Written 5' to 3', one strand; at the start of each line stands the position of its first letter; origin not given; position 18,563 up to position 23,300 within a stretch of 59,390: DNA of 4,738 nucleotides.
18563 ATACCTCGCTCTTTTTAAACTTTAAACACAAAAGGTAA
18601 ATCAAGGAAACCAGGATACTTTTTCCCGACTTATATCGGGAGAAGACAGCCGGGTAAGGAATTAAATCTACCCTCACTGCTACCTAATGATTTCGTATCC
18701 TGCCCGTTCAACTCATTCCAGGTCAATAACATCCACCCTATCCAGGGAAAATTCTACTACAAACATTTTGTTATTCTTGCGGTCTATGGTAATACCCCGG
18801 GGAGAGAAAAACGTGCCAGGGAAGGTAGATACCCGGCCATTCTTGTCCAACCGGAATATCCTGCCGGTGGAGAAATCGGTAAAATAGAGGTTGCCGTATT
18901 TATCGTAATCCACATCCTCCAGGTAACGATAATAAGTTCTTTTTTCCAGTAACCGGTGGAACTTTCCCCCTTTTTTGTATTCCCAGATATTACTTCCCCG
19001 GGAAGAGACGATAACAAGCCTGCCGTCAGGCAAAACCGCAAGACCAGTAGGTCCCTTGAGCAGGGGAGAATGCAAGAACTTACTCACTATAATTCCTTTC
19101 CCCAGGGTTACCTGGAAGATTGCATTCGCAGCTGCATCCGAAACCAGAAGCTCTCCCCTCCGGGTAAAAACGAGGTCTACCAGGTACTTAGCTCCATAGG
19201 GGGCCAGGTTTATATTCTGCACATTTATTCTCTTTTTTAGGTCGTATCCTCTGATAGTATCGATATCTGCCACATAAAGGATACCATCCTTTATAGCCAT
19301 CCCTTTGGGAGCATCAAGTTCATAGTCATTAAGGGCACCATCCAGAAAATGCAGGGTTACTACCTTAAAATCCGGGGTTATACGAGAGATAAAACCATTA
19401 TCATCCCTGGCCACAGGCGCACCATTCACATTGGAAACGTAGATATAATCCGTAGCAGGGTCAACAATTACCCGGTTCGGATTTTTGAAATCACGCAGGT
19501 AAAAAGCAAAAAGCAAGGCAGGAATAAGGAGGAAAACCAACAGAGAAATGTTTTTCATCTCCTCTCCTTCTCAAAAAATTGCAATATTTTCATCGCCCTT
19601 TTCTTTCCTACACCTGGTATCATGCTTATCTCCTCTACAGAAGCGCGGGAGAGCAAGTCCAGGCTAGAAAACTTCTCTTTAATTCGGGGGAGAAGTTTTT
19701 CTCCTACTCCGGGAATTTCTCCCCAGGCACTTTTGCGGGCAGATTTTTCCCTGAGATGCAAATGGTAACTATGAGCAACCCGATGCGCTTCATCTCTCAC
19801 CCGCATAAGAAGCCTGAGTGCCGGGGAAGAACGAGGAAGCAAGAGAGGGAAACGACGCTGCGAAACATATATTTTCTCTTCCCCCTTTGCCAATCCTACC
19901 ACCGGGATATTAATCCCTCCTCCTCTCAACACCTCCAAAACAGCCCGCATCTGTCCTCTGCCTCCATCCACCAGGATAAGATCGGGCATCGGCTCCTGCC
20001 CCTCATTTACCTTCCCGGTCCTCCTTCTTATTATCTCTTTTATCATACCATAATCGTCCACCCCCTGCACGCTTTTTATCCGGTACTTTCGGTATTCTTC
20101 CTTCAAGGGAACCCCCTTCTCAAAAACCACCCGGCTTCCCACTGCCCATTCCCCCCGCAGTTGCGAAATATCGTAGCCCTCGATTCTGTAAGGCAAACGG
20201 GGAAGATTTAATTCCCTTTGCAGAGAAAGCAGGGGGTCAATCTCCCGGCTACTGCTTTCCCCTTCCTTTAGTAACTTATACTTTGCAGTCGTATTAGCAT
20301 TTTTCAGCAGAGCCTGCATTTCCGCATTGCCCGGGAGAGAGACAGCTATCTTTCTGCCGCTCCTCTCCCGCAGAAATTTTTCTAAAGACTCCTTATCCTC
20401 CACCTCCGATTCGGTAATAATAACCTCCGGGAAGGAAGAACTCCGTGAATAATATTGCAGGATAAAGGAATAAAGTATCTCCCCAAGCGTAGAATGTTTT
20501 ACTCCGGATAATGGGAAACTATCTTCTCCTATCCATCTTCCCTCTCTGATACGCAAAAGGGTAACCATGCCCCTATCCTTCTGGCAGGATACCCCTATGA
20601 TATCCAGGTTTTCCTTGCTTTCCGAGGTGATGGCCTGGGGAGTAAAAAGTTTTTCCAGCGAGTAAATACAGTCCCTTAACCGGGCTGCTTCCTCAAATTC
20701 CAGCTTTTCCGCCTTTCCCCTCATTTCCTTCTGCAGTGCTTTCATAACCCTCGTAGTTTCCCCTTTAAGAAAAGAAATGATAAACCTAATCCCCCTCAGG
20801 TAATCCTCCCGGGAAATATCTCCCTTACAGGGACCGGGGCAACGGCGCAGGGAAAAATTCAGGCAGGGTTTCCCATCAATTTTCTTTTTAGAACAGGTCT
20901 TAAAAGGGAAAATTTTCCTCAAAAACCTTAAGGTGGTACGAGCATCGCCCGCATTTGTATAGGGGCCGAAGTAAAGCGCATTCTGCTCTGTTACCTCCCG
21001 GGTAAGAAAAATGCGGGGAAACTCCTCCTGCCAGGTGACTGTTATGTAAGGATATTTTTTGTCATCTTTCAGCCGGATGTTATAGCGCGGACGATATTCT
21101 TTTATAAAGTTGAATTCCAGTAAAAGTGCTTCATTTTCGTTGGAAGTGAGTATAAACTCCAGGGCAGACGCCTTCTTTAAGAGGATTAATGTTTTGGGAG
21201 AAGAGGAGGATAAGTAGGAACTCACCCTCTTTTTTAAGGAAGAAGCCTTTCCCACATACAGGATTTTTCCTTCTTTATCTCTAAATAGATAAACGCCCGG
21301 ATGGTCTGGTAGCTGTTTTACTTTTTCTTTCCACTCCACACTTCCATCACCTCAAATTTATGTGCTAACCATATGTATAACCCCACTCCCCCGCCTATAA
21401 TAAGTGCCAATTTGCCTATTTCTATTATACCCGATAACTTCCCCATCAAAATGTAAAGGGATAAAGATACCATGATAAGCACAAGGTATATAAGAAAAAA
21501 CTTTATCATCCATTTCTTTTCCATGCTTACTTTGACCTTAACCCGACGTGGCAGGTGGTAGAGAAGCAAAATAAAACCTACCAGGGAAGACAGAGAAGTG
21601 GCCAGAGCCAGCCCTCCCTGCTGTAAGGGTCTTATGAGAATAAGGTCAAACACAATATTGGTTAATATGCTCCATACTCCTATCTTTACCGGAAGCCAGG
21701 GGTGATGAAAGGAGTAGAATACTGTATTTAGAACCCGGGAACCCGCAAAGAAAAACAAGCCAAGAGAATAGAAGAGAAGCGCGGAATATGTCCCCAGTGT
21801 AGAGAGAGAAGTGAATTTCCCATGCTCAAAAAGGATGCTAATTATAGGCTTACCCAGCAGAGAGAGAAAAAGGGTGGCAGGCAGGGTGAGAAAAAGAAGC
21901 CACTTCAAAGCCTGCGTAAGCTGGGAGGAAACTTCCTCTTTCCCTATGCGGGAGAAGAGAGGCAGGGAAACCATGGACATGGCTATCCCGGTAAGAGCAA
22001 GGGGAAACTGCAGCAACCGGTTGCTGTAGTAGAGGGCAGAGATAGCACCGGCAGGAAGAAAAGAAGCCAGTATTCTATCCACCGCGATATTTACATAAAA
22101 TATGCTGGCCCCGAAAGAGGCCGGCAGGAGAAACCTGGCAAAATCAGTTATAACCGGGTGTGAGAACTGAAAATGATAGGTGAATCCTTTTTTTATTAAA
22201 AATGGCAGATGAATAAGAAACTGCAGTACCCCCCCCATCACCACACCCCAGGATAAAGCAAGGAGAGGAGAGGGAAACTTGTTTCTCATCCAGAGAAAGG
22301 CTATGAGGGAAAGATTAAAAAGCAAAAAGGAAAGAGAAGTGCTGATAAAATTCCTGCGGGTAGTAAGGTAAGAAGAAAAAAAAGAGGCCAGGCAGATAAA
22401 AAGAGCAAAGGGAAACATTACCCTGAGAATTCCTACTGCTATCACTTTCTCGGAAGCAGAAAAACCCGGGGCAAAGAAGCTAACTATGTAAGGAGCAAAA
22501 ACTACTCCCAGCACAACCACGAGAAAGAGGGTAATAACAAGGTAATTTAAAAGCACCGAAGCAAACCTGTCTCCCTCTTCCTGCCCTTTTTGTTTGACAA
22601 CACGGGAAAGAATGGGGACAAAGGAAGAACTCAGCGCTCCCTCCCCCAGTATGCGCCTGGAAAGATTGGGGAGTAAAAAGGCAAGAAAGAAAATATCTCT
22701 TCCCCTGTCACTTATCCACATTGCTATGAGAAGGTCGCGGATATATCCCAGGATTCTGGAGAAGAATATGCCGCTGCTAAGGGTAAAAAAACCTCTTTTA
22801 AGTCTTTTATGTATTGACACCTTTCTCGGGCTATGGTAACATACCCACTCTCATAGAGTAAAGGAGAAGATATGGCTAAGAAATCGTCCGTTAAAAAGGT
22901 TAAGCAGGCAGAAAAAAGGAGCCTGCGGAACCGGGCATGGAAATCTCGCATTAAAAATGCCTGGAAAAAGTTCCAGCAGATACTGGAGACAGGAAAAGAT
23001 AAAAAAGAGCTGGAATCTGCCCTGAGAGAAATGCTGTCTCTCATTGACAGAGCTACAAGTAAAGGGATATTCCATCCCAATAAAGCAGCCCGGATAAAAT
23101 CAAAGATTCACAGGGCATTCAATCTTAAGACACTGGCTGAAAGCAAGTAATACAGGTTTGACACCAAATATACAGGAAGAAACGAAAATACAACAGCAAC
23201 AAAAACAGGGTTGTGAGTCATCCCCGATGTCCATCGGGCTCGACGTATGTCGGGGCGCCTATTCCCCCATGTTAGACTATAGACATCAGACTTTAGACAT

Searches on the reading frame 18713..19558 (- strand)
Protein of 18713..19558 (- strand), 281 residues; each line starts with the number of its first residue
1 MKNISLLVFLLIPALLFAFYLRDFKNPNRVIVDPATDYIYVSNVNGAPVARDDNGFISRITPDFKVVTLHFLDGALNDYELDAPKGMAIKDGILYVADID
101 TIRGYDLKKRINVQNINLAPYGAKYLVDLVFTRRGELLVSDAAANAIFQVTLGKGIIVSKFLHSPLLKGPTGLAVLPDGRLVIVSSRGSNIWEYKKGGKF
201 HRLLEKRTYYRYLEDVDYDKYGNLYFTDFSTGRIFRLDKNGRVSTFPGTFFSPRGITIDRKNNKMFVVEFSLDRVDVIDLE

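Call 48: search_protein_families(library=pfam, proteins=[window:18713-19558:-])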
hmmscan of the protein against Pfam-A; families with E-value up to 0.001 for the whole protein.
window:18713-19558:- (281 aa): 4 families
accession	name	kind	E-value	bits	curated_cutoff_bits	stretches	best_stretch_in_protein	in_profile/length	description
PF01436.27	NHL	-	1.6e-08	34.6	20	0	168-184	2-18/28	NHL repeat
PF08450.18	SGL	-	2.6e-06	27.6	26.3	1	131-280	8-163/246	SMP-30/Gluconolactonase/LRE-like region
PF24684.1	Vgb_lyase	-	8.8e-06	25.2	50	1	83-263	98-277/290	Virginiamycin B lyase family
PF25021.1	TEN_NHL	-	0.00078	18.9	27.1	0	74-151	23-100/357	Teneurin NHL domain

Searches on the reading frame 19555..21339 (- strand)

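Call 48: search_protein_families(library=pfam, proteins=[window:19555-21339:-])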
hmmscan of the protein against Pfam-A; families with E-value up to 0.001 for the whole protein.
window:19555-21339:- (594 aa): 8 families
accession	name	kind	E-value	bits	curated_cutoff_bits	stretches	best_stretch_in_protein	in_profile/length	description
PF08459.17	UvrC_RNaseH_dom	-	6e-49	166.4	22.3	1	374-522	1-158/159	UvrC RNAse H endonuclease domain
PF22920.2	UvrC_RNaseH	-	1.4e-22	80.3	24.3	1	244-356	1-113/116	UvrC Ribonuclease H-like domain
PF01541.30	GIY-YIG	-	1.6e-10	41.5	22.6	1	14-87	2-78/78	GIY-YIG catalytic domain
PF12826.13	HHH_2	-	5.7e-10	39.7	27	1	542-593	8-59/64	Helix-hairpin-helix motif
PF14520.12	HHH_5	-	2.5e-09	37.9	27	1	541-589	6-55/57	Helix-hairpin-helix domain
PF00633.29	HHH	-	5.8e-06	26.3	24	1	560-588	2-30/30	Helix-hairpin-helix motif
PF24348.1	DUF7508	-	0.00016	22.2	26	1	5-46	13-53/79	Domain of unknown function (DUF7508)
PF02151.25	UVR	-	0.00029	20.9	21.5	1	197-230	2-35/36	UvrB/uvrC motif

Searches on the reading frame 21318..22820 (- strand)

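Call 48: search_protein_families(library=pfam, proteins=[window:21318-22820:-])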
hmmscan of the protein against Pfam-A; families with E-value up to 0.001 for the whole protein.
window:21318-22820:- (500 aa): 2 families
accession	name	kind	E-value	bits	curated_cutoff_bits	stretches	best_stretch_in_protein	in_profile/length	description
PF03023.19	MurJ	-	1.3e-99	334.3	27.4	1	42-458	12-430/451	Lipid II flippase MurJ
PF01943.22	Polysacc_synt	-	4.7e-05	23.4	28.2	1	83-292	71-273/274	Polysaccharide biosynthesis protein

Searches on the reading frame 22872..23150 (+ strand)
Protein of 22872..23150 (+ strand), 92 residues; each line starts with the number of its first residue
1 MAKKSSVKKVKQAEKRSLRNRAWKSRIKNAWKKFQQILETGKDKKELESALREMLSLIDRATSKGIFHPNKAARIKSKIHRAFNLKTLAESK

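Call 20: search_protein_families(library=pfam, proteins=[window:22872-23150:+])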
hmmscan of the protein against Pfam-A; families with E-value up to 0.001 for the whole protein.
window:22872-23150:+ (92 aa): 1 family
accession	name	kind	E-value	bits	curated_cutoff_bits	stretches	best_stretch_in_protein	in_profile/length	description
PF01649.23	Ribosomal_S20p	-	1.4e-23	83.7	29.5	1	3-84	3-83/83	Ribosomal protein S20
